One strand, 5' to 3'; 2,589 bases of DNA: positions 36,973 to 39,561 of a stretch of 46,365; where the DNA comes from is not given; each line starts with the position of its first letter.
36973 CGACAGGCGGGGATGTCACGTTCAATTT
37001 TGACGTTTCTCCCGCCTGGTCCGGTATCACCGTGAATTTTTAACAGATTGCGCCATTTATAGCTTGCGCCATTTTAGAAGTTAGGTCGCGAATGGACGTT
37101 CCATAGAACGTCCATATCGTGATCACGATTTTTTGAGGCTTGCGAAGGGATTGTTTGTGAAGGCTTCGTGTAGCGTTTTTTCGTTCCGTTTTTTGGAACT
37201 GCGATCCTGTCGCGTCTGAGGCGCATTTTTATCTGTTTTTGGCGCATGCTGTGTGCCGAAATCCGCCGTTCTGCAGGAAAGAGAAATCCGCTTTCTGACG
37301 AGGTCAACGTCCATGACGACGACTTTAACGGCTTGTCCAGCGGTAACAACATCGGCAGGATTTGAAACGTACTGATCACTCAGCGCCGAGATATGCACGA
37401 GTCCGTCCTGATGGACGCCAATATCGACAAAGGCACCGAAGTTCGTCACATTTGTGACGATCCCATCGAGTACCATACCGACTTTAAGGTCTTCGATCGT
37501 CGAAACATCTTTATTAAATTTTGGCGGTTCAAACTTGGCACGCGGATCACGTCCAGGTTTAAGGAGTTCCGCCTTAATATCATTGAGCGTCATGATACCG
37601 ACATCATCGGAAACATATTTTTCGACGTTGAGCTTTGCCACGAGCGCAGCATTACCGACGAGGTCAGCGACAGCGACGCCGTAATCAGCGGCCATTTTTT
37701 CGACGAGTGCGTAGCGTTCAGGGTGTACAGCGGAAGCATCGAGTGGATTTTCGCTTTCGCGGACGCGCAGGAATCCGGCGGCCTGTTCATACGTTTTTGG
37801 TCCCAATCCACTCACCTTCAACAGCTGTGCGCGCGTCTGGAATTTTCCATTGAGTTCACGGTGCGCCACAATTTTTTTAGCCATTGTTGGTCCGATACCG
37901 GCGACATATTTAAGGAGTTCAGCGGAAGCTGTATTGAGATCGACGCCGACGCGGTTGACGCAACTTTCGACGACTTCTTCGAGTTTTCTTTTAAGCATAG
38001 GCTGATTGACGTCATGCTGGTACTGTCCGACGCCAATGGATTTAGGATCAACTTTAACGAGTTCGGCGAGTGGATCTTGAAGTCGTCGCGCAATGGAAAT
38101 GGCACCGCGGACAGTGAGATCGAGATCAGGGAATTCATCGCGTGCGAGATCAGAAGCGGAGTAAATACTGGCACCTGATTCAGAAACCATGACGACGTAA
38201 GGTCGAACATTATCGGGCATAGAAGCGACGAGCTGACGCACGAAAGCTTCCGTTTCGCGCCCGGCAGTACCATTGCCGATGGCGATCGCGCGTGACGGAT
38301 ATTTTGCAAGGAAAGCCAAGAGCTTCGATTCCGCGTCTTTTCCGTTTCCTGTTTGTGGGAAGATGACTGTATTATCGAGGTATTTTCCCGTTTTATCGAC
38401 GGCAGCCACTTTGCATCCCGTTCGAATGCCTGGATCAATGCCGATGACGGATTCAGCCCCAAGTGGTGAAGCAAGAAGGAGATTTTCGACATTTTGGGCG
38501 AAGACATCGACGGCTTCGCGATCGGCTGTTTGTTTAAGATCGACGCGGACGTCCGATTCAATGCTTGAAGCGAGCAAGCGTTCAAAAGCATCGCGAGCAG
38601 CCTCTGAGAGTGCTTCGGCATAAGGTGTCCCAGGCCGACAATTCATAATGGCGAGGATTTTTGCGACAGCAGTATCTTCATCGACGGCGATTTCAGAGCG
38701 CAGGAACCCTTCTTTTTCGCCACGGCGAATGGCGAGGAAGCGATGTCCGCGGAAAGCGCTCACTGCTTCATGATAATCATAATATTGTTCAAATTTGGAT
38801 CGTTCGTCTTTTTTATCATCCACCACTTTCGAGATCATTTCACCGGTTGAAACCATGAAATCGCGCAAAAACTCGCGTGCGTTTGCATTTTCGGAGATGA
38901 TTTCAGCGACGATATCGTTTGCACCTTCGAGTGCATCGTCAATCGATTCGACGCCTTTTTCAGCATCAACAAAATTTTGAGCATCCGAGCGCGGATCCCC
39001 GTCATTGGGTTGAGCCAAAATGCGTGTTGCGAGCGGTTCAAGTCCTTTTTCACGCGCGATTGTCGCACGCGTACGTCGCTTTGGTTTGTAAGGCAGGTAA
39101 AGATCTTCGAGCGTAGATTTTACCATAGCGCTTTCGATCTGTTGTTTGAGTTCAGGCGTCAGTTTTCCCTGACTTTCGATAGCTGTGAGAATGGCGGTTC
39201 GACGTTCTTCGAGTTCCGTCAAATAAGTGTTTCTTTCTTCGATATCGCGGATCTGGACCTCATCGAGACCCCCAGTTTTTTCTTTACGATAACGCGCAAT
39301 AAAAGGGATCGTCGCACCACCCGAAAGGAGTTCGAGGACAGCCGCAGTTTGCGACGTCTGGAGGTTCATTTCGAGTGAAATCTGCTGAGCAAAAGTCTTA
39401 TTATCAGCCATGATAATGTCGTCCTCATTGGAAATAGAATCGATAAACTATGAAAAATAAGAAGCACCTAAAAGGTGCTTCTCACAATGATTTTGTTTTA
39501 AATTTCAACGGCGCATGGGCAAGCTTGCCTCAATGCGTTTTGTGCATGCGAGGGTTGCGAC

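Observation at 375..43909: Dispersed intergenic hairpin family with an invariant C-G(unpaired)-TAT / ATA-G core and freely covarying helices (at least 18 copies in 9 loci)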

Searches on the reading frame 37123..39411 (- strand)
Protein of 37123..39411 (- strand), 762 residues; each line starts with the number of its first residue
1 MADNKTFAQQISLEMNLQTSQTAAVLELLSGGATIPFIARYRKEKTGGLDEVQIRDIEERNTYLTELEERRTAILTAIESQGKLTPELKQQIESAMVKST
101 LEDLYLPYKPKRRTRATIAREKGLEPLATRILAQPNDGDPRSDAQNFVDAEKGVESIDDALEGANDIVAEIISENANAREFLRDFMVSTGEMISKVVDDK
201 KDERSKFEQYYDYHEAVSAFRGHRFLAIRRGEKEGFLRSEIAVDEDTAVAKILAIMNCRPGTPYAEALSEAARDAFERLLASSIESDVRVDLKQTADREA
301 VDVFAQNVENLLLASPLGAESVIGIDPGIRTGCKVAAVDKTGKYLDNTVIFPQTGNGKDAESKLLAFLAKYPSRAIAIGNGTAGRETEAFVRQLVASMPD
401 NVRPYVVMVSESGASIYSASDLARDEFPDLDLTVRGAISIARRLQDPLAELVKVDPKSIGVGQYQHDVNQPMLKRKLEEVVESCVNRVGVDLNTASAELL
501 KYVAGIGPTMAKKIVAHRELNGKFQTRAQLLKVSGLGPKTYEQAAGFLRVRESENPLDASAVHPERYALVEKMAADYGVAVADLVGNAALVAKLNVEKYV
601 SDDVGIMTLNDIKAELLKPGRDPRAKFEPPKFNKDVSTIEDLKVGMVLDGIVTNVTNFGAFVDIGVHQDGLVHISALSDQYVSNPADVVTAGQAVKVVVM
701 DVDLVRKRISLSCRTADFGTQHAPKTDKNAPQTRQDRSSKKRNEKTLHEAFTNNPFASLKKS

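Call 14: search_protein_families(library=ncbifam, proteins=[window:37123-39411:-])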
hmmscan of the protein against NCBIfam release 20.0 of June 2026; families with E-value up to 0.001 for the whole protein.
window:37123-39411:- (762 aa): 33 families (the best 25 are shown)
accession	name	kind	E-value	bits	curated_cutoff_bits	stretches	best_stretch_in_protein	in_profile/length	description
NF005208.0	PRK06676.1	equivalog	2.1e-23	83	368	1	638-716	187-264/391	30S ribosomal protein S1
NF040579.1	S1_dom_CvfD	subfamily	4.5e-22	78.4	117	1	643-735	2-94/113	CvfD/Ygs/GSP13 family RNA-binding post-transcriptional regulator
NF005973.0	PRK08059.1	equivalog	1.5e-20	73.5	148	1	640-749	3-107/123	S1 domain-containing post-transcriptional regulator GSP13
NF000907.0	PRK00087.1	equivalog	2.1e-20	72.5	624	1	640-742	559-656/671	bifunctional 4-hydroxy-3-methylbut-2-enyl diphosphate reductase/30S ribosomal protein S1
NF005911.0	PRK07899.1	equivalog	5.6e-20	71.5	691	1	637-716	201-279/486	30S ribosomal protein S1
NF006363.0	PRK08582.1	equivalog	3.2e-19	69.5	171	1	642-747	3-106/140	S1 domain-containing RNA-binding protein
NF004953.0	PRK06299.1-3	equivalog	1.3e-18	66.6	720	1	634-713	203-281/580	30S ribosomal protein S1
NF004952.0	PRK06299.1-2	equivalog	2e-18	66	524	1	635-714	209-287/580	30S ribosomal protein S1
NF004473.0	PRK05807.1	equivalog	3e-17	63.3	178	1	642-743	3-101/136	S1 domain-containing RNA-binding protein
NF010379.0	PRK13806.1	equivalog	6.3e-17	61.4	648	1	640-717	288-366/491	30S ribosomal protein S1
NF004954.0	PRK06299.1-4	equivalog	8.9e-17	60.4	727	1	637-713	184-259/560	30S ribosomal protein S1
TIGR00717.1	rpsA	equivalog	2.2e-16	59.5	577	1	635-715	178-257/516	30S ribosomal protein S1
TIGR01259.1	comE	subfamily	5.9e-16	58.5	152.35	1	479-548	49-118/120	comEA protein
NF004955.0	PRK06299.1-5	equivalog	6.7e-16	57.6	878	1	627-713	181-266/566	30S ribosomal protein S1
NF008805.1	PRK11824.1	equivalog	1.5e-14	53.3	471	1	639-714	607-681/683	polyribonucleotide nucleotidyltransferase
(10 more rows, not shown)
